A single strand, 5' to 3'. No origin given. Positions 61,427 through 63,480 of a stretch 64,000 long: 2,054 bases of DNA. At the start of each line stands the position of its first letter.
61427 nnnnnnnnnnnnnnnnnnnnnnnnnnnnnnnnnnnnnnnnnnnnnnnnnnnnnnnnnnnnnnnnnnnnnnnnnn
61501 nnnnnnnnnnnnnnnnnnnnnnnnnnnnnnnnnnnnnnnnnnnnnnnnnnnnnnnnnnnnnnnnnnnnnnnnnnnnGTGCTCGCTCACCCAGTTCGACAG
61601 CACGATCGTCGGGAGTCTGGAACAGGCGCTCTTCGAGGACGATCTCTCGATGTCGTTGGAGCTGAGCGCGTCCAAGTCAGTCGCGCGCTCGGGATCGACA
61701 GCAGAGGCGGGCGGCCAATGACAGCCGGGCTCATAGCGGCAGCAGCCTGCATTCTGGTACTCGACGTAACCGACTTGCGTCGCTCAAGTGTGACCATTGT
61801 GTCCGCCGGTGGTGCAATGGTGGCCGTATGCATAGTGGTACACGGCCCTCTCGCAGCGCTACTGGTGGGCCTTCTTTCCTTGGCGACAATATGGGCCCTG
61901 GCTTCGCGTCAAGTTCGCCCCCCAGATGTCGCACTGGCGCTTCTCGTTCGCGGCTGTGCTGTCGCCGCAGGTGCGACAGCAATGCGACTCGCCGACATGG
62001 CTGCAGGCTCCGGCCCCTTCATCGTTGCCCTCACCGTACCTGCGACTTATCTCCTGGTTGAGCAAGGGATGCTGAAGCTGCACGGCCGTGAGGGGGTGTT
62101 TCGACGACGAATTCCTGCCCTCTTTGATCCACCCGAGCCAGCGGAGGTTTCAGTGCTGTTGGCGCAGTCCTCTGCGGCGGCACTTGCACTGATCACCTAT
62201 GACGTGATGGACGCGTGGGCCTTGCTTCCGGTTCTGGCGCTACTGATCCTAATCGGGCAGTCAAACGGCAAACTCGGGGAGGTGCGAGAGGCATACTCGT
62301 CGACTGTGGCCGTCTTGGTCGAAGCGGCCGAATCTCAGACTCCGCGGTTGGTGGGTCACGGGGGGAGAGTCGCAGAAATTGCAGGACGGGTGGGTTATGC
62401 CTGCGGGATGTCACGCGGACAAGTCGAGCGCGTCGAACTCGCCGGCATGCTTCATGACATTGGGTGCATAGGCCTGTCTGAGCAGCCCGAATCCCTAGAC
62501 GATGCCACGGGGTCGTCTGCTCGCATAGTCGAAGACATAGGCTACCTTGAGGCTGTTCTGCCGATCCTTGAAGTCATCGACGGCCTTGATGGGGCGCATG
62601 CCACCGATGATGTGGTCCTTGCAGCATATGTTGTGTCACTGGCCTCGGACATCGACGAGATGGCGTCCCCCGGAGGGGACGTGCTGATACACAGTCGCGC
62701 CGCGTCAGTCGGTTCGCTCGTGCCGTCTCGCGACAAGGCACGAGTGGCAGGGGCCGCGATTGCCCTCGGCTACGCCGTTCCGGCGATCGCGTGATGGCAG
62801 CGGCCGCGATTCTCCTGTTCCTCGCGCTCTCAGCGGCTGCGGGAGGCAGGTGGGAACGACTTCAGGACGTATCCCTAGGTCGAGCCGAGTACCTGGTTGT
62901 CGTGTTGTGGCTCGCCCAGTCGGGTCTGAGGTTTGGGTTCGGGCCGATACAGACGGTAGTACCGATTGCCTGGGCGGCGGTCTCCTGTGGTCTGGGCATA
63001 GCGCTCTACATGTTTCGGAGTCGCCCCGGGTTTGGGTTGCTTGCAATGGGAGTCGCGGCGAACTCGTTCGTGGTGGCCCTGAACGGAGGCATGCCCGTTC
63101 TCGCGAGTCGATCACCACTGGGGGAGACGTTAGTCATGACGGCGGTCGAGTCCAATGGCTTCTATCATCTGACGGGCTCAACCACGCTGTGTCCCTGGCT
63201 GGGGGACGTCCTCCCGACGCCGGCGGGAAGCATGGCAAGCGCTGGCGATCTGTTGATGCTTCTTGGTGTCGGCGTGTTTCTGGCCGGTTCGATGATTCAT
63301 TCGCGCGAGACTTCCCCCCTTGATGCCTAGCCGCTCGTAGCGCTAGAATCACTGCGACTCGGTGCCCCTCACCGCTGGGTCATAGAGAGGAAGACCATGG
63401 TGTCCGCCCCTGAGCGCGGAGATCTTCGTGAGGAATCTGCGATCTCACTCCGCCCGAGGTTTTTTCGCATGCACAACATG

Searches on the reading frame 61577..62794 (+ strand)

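Call 42: search_protein_families(library=pfam, proteins=[window:61577-62794:+], max_evalue=1)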
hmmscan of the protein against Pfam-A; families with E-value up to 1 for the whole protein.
window:61577-62794:+ (405 aa): 3 families
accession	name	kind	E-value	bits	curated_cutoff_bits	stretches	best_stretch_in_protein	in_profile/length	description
PF13487.12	HD_5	-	0.00043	20.5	27.2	1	246-299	2-55/170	HD domain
PF01966.28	HD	-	0.0025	18.5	22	1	261-325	4-73/116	HD domain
PF08668.18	HDOD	-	0.009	16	22.9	1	253-300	90-135/196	HDOD domain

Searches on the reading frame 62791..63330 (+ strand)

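Call 42: search_protein_families(library=pfam, proteins=[window:62791-63330:+], max_evalue=1)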
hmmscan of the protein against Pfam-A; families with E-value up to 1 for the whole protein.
window:62791-63330:+ (179 aa): 1 family
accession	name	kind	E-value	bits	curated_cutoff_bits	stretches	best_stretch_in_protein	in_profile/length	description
PF17248.7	DUF5317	-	3.7e-15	56.7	25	1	55-164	33-150/151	Family of unknown function (DUF5317)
